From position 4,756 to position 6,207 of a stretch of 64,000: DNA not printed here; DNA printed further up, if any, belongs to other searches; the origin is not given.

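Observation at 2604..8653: Seven-gene ACP-based acyl-decoration cassette inside the glycan island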

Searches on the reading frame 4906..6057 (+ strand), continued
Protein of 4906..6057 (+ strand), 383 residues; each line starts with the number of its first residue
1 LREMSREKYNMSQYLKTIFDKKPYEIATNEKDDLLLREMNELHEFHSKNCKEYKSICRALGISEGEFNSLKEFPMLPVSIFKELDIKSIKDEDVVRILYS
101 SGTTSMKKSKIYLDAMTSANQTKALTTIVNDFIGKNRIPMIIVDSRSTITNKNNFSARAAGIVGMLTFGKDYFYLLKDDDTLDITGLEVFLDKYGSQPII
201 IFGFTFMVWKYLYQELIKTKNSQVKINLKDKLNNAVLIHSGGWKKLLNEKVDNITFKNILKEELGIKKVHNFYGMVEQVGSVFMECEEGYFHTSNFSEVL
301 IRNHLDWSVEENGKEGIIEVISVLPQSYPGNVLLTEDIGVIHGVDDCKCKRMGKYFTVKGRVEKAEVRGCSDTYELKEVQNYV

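Call 32: find_related_loci(query=A1, collection=genome_contigs, flank=10000)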
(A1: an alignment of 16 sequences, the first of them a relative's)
Query A1 (373 aa) in genome_contigs; peptide patterns used: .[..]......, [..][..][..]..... (x = any residue, [..] = any of these).
600 stretches matched a pattern (row limit reached: there are more); 589 encode a relative of the query (tblastn E <= 1e-3); the best 80 are kept; 80 distinct loci.
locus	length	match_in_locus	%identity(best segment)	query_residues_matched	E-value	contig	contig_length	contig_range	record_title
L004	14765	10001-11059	51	5-364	6e-126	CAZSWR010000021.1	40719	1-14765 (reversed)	MAG TPA_asm: uncultured Hyphomicrobiales bacterium isolate SRP216815_co1_98 genome assembly, contig: NODE_1022_length_40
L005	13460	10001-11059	51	5-364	3e-124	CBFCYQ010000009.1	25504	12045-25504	MAG TPA_asm: uncultured bacterium isolate SRR26215689_metabat2_8 genome assembly, contig: ERZ25073498.294, whole genome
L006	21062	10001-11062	51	5-365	1e-123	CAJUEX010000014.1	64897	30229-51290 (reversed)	MAG TPA_asm: uncultured Lachnospiraceae bacterium isolate MGBC129207 genome assembly, contig: MGBC129207.14, whole genom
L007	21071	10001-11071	50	5-368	5e-123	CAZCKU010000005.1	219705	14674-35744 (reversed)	MAG TPA_asm: uncultured Thermodesulfovibrio sp. isolate binchicken_co269_38 genome assembly, contig: NODE_48_length_2197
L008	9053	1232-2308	50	1-367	2e-122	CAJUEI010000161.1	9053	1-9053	MAG TPA_asm: uncultured Lachnospiraceae bacterium isolate MGBC128194 genome assembly, contig: MGBC128194.161, whole geno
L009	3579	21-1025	53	21-366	2e-125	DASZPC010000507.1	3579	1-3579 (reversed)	MAG TPA_asm: Chitinophagales bacterium isolate SMAG_U5961 k141_429703, whole genome shotgun sequence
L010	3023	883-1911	51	8-363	1e-125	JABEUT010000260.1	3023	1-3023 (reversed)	MAG: Bacteroidia bacterium isolate MAG 11 k99_2480336, whole genome shotgun sequence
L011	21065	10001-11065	51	8-368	6e-121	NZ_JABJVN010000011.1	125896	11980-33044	Saccharibacillus deserti strain WLJ055 NODE_11_length_125896_cov_236.620757, whole genome shotgun sequence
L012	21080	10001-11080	51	5-371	4e-121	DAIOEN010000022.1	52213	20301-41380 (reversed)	MAG TPA_asm: Vulcanimicrobiota bacterium isolate CTOTU7676 NODE_1269_length_52213_cov_24.450497, whole genome shotgun se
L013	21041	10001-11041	51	5-365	1e-120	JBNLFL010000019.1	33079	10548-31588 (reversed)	MAG: Sulfurimonadaceae bacterium isolate C1.bin.43.orig k141_95063, whole genome shotgun sequence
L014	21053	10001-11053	50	7-365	8e-121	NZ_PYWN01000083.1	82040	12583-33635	Metasolibacillus meyeri strain WS4626 NODE_86_length_81986_cov_67.973419, whole genome shotgun sequence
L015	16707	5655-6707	48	7-365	8e-119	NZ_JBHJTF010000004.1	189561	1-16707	Lysinibacillus sp. NPDC056232 NPDC056232_T8_F6.ctg-0004, whole genome shotgun sequence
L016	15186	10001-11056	48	13-371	5e-119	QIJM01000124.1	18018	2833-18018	MAG: Paraglaciecola arctica isolate SZUA-71 Ga0063293_10002401, whole genome shotgun sequence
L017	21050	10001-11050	48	8-365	9e-119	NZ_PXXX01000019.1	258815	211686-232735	Lysinibacillus capsici strain PB300 contig_19, whole genome shotgun sequence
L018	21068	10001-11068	49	8-367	7e-119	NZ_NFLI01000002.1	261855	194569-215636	Lachnoclostridium sp. An131 An131_contig_2, whole genome shotgun sequence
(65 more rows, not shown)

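Call 44: search_protein_families(library=pfam, alignment_id=A2, max_evalue=0.00001)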
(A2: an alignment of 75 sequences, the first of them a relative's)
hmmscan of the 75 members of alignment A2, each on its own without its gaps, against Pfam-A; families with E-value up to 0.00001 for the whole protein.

A. member 1, L002:7640-8611:+ (323 aa): 3 families
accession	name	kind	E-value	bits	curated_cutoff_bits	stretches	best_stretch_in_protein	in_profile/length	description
PF02779.29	Transket_pyr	-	2.8e-29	102.4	27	1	18-173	7-168/174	Transketolase, pyrimidine binding domain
PF02780.25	Transketolase_C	-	1.9e-26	92.8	25.9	1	191-312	1-124/124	Transketolase, C-terminal domain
PF22613.1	Transketolase_C_1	-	5.3e-06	27.1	27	0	198-250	10-55/113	Transketolase-like TK C-terminal domain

B. families by the number of members that match (of 75 scanned): 58 families (the first 25 are shown)
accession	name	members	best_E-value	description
PF02779.29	Transket_pyr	10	9.3e-36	Transketolase, pyrimidine binding domain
PF02780.25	Transketolase_C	10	1.5e-32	Transketolase, C-terminal domain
PF00132.30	Hexapep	7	2.4e-24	Bacterial transferase hexapeptide (six repeats)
PF13302.13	Acetyltransf_3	7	1e-16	Acetyltransferase (GNAT) domain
PF00975.26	Thioesterase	6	8.8e-31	Thioesterase domain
PF25084.1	LbH_EIF2B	6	1.1e-16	EIF2B subunit epsilon LbH domain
PF22613.1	Transketolase_C_1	5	7.6e-07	Transketolase-like TK C-terminal domain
PF13420.13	Acetyltransf_4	4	1.1e-15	Acetyltransferase (GNAT) domain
PF01041.23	DegT_DnrJ_EryC1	3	4.1e-107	DegT/DnrJ/EryC1/StrS aminotransferase family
PF00535.33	Glycos_transf_2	3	8.2e-30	Glycosyl transferase family 2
PF00483.29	NTP_transferase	3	2e-28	Nucleotidyl transferase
PF01050.24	MannoseP_isomer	3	1.1e-16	Mannose-6-phosphate isomerase C-terminal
PF17836.7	PglD_N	3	9.7e-13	PglD N-terminal domain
PF14602.12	Hexapep_2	3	1.1e-10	Hexapeptide repeat of succinyl-transferase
PF12697.13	Abhydrolase_6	3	3.7e-10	Alpha/beta hydrolase family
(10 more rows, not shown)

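Call 45: search_protein_families(library=pfam, alignment_id=A3, max_evalue=0.00001)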
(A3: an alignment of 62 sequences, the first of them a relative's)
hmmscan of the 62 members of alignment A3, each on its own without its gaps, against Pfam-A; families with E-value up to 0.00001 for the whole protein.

A. member 1, L002:12232-12969:+ (245 aa): 2 families
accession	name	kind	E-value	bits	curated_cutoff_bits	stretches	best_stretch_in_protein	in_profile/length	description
PF02348.25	CTP_transf_3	-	8e-27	94.9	22.6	1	9-207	1-190/217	Cytidylyltransferase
PF12804.13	NTP_transf_3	-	1.6e-06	28.8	27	1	15-155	11-144/160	MobA-like NTP transferase domain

B. families by the number of members that match (of 62 scanned): 43 families (the first 25 are shown)
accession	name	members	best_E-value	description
PF02348.25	CTP_transf_3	11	4.7e-30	Cytidylyltransferase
PF12804.13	NTP_transf_3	7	5.1e-10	MobA-like NTP transferase domain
PF01041.23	DegT_DnrJ_EryC1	5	1.6e-131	DegT/DnrJ/EryC1/StrS aminotransferase family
PF00132.30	Hexapep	5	4.9e-33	Bacterial transferase hexapeptide (six repeats)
PF00535.33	Glycos_transf_2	5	1.8e-28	Glycosyl transferase family 2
PF03102.20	NeuB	4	7.8e-96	NeuB family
PF00056.29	Ldh_1_N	4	1.7e-40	lactate/malate dehydrogenase, NAD binding domain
PF02866.23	Ldh_1_C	4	3.4e-25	lactate/malate dehydrogenase, alpha/beta C-terminal domain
PF13641.12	Glyco_tranf_2_3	3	6.4e-20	Glycosyltransferase like family 2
PF14602.12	Hexapep_2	3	3.3e-13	Hexapeptide repeat of succinyl-transferase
PF00155.27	Aminotran_1_2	3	4e-12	Aminotransferase class I and II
PF17836.7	PglD_N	3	4.4e-10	PglD N-terminal domain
PF08666.17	SAF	3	2.2e-09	SAF domain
PF03721.20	UDPG_MGDP_dh_N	3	5.3e-07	UDP-glucose/GDP-mannose dehydrogenase family, NAD binding domain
PF02397.22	Bac_transf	2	3.5e-65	Bacterial sugar transferase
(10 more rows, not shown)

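Call 70: find_encoding_contigs(protein=P0002, flank=8000, max_places=1)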
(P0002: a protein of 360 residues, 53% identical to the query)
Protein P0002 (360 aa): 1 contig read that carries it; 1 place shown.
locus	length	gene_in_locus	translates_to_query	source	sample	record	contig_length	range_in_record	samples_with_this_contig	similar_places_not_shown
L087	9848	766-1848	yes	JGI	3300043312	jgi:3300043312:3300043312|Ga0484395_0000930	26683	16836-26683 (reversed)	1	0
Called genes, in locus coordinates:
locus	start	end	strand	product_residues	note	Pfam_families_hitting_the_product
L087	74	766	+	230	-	PF00501:AMP-binding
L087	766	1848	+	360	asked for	PF04443:LuxE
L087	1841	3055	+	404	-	PF05893:LuxC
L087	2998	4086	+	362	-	-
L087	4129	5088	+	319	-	PF03706:LPG_synthase_TM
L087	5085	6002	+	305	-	-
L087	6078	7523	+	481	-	PF09586:YfhO (weak)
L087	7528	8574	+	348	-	-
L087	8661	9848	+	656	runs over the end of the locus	PF00330:Aconitase, PF00694:Aconitase_C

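Call 71: find_encoding_contigs(protein=P0011, flank=8000, max_places=1)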
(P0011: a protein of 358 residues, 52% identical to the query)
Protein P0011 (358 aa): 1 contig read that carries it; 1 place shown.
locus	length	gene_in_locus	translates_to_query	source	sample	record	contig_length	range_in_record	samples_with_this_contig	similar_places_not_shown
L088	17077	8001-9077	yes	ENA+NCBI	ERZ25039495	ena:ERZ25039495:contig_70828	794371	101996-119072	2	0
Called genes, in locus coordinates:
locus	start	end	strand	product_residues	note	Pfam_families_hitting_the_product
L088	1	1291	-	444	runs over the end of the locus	PF12867:DinB_2, PF03781:FGE-sulfatase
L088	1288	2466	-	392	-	PF07992:Pyr_redox_2, PF01266:DAO (faint), PF13738:Pyr_redox_3, PF00070:Pyr_redox, PF14721:AIF_C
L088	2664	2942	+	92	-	-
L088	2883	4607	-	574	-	PF00027:cNMP_binding, PF01266:DAO (weak), PF01946:Thi4 (weak), PF07992:Pyr_redox_2, PF12831:FAD_oxidored (weak), PF13450:NAD_binding_8 (weak), PF13738:Pyr_redox_3, PF00070:Pyr_redox, +1 more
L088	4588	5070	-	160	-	PF00210:Ferritin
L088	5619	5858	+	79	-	-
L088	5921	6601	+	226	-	PF00106:adh_short, PF08659:KR, PF13561:adh_short_C2, PF23441:SDR (weak)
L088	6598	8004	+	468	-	PF00501:AMP-binding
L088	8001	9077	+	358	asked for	PF04443:LuxE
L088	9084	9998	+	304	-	PF05893:LuxC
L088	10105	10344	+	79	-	-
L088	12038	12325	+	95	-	-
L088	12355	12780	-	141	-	PF02518:HATPase_c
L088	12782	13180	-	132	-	-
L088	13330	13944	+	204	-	PF02687:FtsX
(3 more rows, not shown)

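Call 72: predict_structure(alignment_id=A5)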
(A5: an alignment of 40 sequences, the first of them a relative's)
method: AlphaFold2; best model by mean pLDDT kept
length: 336 residues; sequences in the alignment: 40
mean_pLDDT: 94.7   pTM: 0.90
mean pLDDT of the five models: 94.7, 94.7, 94.5, 93.2, 72.7
residues with pLDDT >= 90: 296; 70-90: 38; 50-70: 2; < 50: 0
segments of 3 or more residues with pLDDT < 50: none
pLDDT, mean of each block of 10 residues (from residue 1): 85 97 98 97 98 97 98 98 98 98 96 98 98 97 92 90 98 97 98 98 98 96 94 98 97 95 95 85 86 86 94 89 92 89
secondary structure, 60 per line:
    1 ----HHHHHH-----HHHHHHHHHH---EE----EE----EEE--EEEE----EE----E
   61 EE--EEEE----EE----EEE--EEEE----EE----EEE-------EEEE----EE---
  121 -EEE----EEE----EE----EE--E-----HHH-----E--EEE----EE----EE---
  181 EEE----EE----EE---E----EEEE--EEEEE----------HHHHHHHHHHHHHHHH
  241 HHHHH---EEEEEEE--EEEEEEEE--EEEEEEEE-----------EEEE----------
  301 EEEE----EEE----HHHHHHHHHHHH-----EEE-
elements in order: H5-10 H16-25 E41-43 E46-49 E60-62 E65-68 E79-81 E84-87 E98-100 E108-111 E122-124 E129-131 E163-165 E181-183 E204-207 E210-214 H225-245 E249-255 E258-265 E268-275 E287-290 E301-304 E309-311 H316-327 E333-335

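Call 74: fold_search(model_id=the predicted structure, library=pdb)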
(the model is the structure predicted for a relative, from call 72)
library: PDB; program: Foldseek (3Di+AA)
matches with E <= 10: 793; with E <= 0.001: 243
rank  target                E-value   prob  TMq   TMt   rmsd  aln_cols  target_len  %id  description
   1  3jqy_C                1.8e-08  1.00  0.33  0.50   9.4       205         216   21  Crystal Structure of the polySia specific acetyltransferase NeuO (released 2010-08-18)
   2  3jqy_B                4.0e-08  1.00  0.34  0.50   9.5       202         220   21  Crystal Structure of the polySia specific acetyltransferase NeuO (released 2010-08-18)
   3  4aa7_A                5.4e-08  1.00  0.43  0.61   9.1       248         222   17  E.coli GlmU in complex with an antibacterial inhibitor (released 2012-08-15)
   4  3nz2_C                1.2e-07  1.00  0.27  0.46   8.5       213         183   19  Crystal Structure of Hexapeptide-Repeat containing-Acetyltransferase VCA0836 Complexed with Acetyl Co Enzyme A from Vi (released 2010-08-04)
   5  3nz2_B                1.2e-07  1.00  0.27  0.46   8.5       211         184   19  Crystal Structure of Hexapeptide-Repeat containing-Acetyltransferase VCA0836 Complexed with Acetyl Co Enzyme A from Vi (released 2010-08-04)
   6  3jqy_A                1.5e-07  1.00  0.36  0.50   8.4       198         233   21  Crystal Structure of the polySia specific acetyltransferase NeuO (released 2010-08-18)
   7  1g97                  1.8e-07  1.00  0.26  0.20  11.4       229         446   15  S.PNEUMONIAE GLMU COMPLEXED WITH UDP-N-ACETYLGLUCOSAMINE AND MG2+ (released 2001-05-22)
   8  3ftt                  1.9e-07  1.00  0.33  0.56   3.3       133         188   35  Crystal Structure of the galactoside O-acetyltransferase from Staphylococcus aureus (released 2009-03-03)
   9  7k47                  2.2e-07  1.00  0.39  0.30   9.6       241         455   16  Crystal Structure of Glucosamine-1-phosphate N-acetyltransferase from Stenotrophomonas maltophilia K279a (released 2020-09-23)
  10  3nz2_J                2.4e-07  1.00  0.26  0.45   8.6       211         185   18  Crystal Structure of Hexapeptide-Repeat containing-Acetyltransferase VCA0836 Complexed with Acetyl Co Enzyme A from Vi (released 2010-08-04)
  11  3twd_A                2.6e-07  1.00  0.40  0.57   9.0       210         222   18  glmuC1 in complex with an antibacterial inhibitor (released 2011-10-19)
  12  3nz2_I                2.6e-07  1.00  0.28  0.48   7.8       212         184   16  Crystal Structure of Hexapeptide-Repeat containing-Acetyltransferase VCA0836 Complexed with Acetyl Co Enzyme A from Vi (released 2010-08-04)
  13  3ect                  3.8e-07  1.00  0.29  0.51   7.1       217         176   18  Crystal Structure of the Hexapeptide-Repeat Containing-Acetyltransferase VCA0836 from Vibrio cholerae (released 2008-09-16)
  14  1hm8_A                4.9e-07  1.00  0.26  0.20  13.1       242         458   17  CRYSTAL STRUCTURE OF S.PNEUMONIAE N-ACETYLGLUCOSAMINE-1-PHOSPHATE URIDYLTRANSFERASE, GLMU, BOUND TO ACETYL COENZYME A (released 2001-11-30)
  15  2v0j                  5.4e-07  1.00  0.39  0.30   9.4       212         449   20  Characterization of Substrate Binding and Catalysis of the Potential Antibacterial Target N-acetylglucosamine-1-phosphat (released 2008-01-15)
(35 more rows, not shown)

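Call 91: find_related_loci(query=A5, collection=metagenome_contigs, flank=10000)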
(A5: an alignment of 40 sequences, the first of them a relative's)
Query A5 (336 aa) in metagenome_contigs; peptide patterns used: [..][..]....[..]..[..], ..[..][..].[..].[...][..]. (x = any residue, [..] = any of these).
443 stretches matched a pattern; 427 encode a relative of the query (tblastn E <= 1e-3); the best 80 are kept; 80 distinct loci.
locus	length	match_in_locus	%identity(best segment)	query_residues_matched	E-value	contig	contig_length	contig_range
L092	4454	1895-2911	50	1-333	4e-109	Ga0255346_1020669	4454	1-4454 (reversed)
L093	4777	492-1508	50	1-333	8e-109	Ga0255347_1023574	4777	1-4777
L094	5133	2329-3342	48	1-333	4e-105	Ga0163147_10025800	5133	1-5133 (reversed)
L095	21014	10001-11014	49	1-332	1e-104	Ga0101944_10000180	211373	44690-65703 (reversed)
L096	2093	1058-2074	47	1-336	1e-108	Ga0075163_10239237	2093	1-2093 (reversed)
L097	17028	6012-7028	47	1-336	6e-102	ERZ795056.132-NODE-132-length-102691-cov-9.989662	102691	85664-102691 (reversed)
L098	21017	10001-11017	46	1-336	3e-101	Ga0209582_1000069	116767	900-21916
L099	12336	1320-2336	44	1-336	4e-100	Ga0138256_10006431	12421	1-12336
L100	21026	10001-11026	45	1-333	1e-99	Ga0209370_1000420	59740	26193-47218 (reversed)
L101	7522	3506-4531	44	1-336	3e-96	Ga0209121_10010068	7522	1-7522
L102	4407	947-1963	45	1-336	3e-96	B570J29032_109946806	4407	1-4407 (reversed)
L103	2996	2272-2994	56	1-241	3e-96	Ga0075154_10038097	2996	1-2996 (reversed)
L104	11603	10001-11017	46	1-333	4e-92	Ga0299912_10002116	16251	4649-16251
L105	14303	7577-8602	41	1-332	2e-90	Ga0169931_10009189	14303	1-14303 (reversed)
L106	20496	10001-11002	46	1-333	4e-90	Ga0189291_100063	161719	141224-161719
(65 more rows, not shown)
